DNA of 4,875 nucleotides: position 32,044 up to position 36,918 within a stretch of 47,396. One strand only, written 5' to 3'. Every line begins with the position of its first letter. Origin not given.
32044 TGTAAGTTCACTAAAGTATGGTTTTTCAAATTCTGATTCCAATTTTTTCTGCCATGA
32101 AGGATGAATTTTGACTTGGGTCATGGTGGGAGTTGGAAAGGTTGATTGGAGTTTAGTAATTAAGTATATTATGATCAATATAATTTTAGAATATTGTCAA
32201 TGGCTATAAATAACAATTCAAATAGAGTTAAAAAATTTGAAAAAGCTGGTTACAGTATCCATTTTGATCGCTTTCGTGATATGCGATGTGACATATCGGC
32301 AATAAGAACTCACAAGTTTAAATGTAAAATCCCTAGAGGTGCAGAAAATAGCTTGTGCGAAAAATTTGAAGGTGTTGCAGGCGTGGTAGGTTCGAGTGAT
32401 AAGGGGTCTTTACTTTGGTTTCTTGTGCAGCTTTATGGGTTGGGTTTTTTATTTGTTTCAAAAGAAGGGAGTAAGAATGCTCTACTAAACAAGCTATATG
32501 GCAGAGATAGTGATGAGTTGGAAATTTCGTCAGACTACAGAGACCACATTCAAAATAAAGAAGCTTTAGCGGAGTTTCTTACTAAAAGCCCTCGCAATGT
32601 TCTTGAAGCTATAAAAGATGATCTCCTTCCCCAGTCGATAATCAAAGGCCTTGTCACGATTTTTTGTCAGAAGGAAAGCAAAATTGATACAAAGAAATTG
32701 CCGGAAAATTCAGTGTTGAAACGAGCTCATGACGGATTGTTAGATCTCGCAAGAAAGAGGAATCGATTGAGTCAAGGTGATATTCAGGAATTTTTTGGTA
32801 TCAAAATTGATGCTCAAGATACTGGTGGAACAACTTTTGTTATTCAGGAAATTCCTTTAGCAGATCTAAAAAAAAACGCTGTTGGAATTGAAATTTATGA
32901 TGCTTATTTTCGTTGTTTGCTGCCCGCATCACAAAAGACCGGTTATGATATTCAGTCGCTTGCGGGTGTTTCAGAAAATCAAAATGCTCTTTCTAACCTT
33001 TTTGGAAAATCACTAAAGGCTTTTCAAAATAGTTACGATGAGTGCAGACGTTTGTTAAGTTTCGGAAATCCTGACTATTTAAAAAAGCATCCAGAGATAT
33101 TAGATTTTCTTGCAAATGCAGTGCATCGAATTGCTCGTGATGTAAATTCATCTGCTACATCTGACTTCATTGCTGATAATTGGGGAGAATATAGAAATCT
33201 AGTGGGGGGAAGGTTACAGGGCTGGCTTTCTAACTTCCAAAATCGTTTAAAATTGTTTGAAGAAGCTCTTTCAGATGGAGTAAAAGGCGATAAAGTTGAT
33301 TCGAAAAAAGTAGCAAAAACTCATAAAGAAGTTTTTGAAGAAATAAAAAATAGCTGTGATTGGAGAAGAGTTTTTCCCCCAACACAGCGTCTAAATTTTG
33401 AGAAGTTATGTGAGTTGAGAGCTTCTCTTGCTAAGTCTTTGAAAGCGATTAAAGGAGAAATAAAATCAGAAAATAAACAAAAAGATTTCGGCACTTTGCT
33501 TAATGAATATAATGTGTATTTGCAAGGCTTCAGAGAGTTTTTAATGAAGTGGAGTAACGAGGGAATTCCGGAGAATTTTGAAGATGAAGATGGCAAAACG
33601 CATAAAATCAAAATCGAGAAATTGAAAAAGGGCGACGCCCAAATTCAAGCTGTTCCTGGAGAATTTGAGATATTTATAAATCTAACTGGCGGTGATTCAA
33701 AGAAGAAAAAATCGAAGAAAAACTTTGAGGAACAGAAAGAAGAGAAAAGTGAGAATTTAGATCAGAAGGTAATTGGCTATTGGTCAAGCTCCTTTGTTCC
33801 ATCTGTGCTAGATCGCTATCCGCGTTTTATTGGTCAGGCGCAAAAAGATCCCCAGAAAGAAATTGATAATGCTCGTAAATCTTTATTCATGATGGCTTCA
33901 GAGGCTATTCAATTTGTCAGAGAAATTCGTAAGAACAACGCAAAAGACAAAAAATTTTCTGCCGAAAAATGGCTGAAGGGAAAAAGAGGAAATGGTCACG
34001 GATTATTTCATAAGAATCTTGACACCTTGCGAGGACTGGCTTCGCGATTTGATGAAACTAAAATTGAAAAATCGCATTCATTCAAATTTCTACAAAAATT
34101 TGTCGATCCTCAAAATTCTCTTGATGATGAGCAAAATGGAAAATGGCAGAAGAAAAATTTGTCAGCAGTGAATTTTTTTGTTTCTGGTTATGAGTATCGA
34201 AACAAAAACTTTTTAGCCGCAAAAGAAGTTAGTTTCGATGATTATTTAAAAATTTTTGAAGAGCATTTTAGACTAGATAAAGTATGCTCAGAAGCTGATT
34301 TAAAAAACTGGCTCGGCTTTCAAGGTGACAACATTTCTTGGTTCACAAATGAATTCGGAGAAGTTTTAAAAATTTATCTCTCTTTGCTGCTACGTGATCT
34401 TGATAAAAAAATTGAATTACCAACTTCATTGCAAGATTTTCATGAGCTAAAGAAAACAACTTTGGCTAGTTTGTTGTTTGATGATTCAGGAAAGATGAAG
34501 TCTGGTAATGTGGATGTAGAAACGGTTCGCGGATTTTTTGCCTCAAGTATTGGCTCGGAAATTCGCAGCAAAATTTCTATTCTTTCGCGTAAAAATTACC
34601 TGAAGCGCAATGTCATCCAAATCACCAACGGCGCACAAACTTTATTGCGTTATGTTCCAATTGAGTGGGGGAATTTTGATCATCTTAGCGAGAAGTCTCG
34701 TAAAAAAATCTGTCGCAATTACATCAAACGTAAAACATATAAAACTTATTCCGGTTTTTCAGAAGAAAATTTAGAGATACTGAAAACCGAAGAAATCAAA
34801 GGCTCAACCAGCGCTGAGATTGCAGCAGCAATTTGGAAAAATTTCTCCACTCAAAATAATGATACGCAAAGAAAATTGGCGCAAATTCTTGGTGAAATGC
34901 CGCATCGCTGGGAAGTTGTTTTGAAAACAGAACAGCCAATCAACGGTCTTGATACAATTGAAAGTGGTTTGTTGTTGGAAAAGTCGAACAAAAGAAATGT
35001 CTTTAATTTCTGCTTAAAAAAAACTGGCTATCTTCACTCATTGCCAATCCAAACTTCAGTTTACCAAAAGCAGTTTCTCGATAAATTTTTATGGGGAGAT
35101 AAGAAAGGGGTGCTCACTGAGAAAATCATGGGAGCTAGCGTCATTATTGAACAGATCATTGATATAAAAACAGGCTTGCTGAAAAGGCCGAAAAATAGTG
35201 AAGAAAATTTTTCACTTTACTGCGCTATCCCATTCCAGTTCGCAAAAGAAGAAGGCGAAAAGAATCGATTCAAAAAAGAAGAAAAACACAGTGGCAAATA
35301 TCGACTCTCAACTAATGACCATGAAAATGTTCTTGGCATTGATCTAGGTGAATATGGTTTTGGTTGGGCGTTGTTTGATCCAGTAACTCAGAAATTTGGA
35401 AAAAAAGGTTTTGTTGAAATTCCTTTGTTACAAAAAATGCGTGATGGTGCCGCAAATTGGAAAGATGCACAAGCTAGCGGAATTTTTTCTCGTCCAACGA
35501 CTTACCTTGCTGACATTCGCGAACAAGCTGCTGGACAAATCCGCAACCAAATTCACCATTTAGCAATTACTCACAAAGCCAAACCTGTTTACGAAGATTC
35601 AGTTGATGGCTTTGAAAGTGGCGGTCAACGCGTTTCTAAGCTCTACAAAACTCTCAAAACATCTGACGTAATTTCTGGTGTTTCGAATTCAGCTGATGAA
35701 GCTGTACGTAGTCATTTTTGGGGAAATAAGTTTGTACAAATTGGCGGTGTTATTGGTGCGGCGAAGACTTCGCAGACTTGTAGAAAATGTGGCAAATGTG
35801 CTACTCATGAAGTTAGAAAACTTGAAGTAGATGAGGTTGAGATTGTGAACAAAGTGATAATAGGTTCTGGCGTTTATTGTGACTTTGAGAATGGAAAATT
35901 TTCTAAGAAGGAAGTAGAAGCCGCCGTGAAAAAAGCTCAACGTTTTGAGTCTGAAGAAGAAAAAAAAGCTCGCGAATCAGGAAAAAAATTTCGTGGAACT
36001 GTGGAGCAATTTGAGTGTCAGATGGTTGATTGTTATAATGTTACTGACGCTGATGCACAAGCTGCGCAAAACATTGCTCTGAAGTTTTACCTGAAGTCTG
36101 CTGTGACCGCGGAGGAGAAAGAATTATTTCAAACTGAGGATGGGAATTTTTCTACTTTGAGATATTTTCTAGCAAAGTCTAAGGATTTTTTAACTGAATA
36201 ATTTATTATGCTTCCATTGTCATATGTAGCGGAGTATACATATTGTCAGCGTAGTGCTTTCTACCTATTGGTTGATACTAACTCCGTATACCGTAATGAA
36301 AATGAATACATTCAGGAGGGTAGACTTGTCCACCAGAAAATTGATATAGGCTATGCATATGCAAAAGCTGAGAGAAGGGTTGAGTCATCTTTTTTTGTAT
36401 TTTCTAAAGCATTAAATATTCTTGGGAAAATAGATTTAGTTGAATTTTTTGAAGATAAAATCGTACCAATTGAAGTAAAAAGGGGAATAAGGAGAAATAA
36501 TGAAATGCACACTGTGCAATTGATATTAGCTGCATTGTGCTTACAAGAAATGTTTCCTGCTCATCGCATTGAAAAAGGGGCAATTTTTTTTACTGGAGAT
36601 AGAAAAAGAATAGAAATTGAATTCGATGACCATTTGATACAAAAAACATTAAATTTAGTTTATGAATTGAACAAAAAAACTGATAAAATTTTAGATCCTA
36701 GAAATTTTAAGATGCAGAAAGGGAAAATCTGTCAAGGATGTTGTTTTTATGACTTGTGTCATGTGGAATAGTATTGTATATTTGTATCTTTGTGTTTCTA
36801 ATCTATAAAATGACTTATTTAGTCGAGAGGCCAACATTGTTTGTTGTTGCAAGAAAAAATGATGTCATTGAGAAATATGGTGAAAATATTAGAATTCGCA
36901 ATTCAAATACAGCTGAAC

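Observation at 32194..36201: Effector anatomy: all recognisable catalytic motifs sit in the last ~290 aa, and the first ~1050 aa have no family signature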

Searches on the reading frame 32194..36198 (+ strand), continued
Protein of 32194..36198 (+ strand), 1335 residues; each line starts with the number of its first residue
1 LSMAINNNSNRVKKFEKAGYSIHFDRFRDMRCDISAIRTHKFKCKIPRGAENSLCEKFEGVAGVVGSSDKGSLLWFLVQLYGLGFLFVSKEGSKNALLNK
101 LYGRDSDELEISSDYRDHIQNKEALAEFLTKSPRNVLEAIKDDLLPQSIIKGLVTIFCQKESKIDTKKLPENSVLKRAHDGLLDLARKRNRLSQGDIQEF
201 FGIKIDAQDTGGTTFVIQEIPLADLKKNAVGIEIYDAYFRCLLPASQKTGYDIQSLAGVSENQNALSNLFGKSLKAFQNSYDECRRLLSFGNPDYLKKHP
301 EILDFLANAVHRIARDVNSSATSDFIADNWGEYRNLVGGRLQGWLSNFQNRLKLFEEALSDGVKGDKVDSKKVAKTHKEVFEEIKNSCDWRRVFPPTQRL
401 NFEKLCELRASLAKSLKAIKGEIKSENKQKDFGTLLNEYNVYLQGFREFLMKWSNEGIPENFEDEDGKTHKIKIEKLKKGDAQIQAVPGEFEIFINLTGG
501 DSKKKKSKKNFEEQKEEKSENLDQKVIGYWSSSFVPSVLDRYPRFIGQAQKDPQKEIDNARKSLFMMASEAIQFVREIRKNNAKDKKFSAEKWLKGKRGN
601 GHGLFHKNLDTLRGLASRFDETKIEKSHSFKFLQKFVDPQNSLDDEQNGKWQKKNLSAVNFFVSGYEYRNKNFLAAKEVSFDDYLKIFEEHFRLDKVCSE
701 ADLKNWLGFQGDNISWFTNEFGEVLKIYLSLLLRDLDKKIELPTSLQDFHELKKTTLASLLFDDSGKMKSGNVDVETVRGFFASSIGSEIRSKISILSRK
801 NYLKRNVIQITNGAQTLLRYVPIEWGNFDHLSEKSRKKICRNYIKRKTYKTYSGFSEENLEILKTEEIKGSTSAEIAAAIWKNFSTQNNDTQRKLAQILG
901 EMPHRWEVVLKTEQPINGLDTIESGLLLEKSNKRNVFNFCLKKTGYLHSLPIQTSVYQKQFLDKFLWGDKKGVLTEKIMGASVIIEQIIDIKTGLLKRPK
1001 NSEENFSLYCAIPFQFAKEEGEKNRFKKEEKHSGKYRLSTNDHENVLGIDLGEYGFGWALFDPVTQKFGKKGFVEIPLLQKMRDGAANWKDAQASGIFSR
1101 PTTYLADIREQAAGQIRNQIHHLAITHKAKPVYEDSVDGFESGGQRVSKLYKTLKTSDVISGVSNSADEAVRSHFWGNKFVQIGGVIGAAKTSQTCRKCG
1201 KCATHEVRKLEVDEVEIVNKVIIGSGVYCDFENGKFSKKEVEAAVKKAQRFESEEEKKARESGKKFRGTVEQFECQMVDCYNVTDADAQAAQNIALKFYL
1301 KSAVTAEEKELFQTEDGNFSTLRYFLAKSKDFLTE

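Call 95: list_cluster_members(proteins=[P0003, P0004, P0005, P0009, P0011, P0007])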
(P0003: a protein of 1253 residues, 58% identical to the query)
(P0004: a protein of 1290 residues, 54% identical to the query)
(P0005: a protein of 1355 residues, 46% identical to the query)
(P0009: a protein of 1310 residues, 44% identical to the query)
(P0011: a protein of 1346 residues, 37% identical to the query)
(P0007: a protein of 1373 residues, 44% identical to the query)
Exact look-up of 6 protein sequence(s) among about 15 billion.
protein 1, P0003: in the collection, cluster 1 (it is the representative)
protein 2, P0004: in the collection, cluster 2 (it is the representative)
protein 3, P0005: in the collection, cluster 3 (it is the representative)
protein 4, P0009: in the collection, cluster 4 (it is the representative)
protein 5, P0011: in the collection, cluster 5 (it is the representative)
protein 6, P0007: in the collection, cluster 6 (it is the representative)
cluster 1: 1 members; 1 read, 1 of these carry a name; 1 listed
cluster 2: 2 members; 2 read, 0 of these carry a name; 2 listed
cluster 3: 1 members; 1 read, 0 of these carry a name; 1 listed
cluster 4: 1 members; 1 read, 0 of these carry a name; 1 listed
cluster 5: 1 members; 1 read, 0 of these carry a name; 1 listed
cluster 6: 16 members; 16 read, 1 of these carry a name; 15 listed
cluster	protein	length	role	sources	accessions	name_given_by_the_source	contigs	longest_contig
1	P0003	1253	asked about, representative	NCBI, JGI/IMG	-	hypothetical protein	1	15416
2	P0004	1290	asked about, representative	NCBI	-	-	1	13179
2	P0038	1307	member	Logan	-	-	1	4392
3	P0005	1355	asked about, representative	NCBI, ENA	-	-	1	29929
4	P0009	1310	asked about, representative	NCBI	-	-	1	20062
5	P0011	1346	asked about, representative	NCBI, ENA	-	-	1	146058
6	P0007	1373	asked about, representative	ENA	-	-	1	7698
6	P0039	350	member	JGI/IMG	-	rubrerythrin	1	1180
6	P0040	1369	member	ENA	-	-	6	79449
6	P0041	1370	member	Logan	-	-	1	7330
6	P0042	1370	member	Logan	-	-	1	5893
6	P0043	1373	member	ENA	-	-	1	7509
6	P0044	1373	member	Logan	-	-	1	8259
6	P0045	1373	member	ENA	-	-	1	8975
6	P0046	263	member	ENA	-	-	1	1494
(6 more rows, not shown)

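Call 107: search_protein_families(library=padloc, proteins=[window:32194-36198:+], max_evalue=0.001)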
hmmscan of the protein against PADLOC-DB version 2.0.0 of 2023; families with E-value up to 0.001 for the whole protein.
window:32194-36198:+ (1335 aa): 7 families
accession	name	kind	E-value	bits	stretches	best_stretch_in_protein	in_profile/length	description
PDLC01667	Cas12d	-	2.1e-64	216.1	1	72-1308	67-972/986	Cas12d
PDLC01666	Cas12d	-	2.4e-60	202.6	2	773-1250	584-940/945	CAS-V-D; effector__SPE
PDLC01664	Cas12c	-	4.8e-48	161.8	3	862-1176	728-999/1163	Cas12c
PDLC01663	Cas12c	-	3.3e-46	155.9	2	765-1299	655-1158/1165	CAS-V-C; effector__SPE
PDLC01665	Cas12c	-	9.2e-22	74.8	2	718-1177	504-869/1035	Cas12c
PDLC01662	Cas12c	-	2.2e-20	70.4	2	1040-1177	675-805/968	CAS-V-C; effector__SPE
PDLC01658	Cas12c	-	4.5e-13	45.7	1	1042-1176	927-1073/1256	C2c3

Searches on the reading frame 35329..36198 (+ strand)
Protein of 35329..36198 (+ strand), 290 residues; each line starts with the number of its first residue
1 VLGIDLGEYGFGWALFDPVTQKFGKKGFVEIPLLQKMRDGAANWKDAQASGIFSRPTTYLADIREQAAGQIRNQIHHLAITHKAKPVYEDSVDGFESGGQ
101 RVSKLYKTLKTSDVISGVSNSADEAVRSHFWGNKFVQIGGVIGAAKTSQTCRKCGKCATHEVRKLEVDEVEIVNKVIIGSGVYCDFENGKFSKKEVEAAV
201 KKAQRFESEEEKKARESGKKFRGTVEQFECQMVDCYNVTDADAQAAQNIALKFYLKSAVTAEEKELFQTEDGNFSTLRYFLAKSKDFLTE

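Call 85: search_protein_families(library=ncbifam, proteins=[window:35329-36198:+], max_evalue=0.01)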
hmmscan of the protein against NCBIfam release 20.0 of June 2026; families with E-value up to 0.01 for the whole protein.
window:35329-36198:+ (290 aa): 3 families
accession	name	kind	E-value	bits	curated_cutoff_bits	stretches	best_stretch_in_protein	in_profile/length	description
NF033951.2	Cas12d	equivalog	1.1e-71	242.5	250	1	2-256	892-1179/1180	type V CRISPR-associated protein Cas12d/CasY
NF033950.0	Cas12c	equivalog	6.9e-16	57.1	250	1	2-131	932-1061/1246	type V CRISPR-associated protein Cas12c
NF045604.1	cas_Cas12e_CasX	equivalog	0.0011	17.4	200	1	64-213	668-818/886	type V CRISPR RNA-guided endonuclease Cas12e/CasX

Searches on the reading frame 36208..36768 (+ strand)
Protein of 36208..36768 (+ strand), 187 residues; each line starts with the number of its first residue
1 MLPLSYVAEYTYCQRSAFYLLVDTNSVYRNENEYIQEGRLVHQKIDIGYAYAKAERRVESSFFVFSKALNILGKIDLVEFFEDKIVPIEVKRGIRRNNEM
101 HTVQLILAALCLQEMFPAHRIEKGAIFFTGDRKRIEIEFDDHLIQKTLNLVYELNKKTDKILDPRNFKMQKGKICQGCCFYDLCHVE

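Call 4: search_protein_families(library=pfam, proteins=[window:36208-36768:+], max_evalue=1)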
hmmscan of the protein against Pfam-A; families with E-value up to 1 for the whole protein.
window:36208-36768:+ (187 aa): 2 families
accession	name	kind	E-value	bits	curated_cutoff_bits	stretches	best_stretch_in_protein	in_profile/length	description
PF01930.23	Cas_Cas4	-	3.6e-18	66.6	22.7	1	5-185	3-159/160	Domain of unknown function DUF83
PF12705.13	PDDEXK_1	-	3.7e-07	30.8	22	1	58-185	113-247/247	PD-(D/E)XK nuclease superfamily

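Call 5: search_protein_families(library=ncbifam, proteins=[window:36208-36768:+], max_evalue=1)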
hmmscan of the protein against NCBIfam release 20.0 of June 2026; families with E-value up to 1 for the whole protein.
window:36208-36768:+ (187 aa): 3 families
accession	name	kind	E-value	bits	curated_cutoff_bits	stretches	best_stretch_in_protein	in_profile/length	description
NF049935.1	cas4g_cas1g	exception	1.7e-28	99.4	560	1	2-184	2-189/546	CRISPR-associated endonuclease Cas4g/Cas1g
TIGR00372.1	cas4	equivalog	2.1e-28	99.4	65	1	3-185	2-179/180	CRISPR-associated protein Cas4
TIGR04328.1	cas4_PREFRAN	exception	4e-08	33.5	70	1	9-185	8-176/178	type V CRISPR-associated protein Cas4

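Call 107: search_protein_families(library=padloc, proteins=[window:36208-36768:+], max_evalue=0.001)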
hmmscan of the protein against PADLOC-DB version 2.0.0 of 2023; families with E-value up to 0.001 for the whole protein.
window:36208-36768:+ (187 aa): 19 families
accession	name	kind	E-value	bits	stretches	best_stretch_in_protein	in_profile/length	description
PDLC01773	Cas4c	-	1.3e-37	127.4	1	1-185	19-194/229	-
PDLC02034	Cas4d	-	6e-34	115.4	1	2-184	6-180/192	-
PDLC00943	Cas4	-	5.4e-29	99.4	1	3-185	2-179/180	CRISPR-associated protein Cas4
PDLC01250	Cas4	-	4.1e-26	90.2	1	3-184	2-167/168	"CAS-I,CAS-II,CAS-III,CAS-IV,CAS-V,CAS-VI; acquisition_associated"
PDLC01747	Cas1g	-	7.6e-26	88.8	1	2-184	1-176/523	-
PDLC00944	Cas4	-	1e-24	85.7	1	4-184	3-176/177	Cas4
PDLC01611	Cas4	-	1.9e-24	84.7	1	5-185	3-157/158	"CAS-I,CAS-II,CAS-III,CAS-IV,CAS-V,CAS-VI; acquisition_associated"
PDLC01774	Cas4c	-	4.2e-24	83.5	1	6-184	13-190/213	-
PDLC01447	Cas4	-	9.7e-20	69.6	1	3-185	6-158/161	"CAS-I,CAS-II,CAS-III,CAS-IV,CAS-V,CAS-VI; acquisition_associated"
PDLC02083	Cas4_II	-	2.8e-16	58.5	1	1-184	1-183/186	-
PDLC01775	Cas4c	-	1.2e-12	46.2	1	77-184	3-108/131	-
PDLC02067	Cas1b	-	1.8e-12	44.8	1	11-185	7-175/533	-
PDLC02087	Cas4b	-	1.9e-12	45.7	1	3-184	4-188/189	-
PDLC02035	Cas4d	-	1.6e-11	42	1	4-184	8-174/196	-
PDLC01771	Cas4b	-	9.3e-11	40.2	1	7-186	9-160/162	-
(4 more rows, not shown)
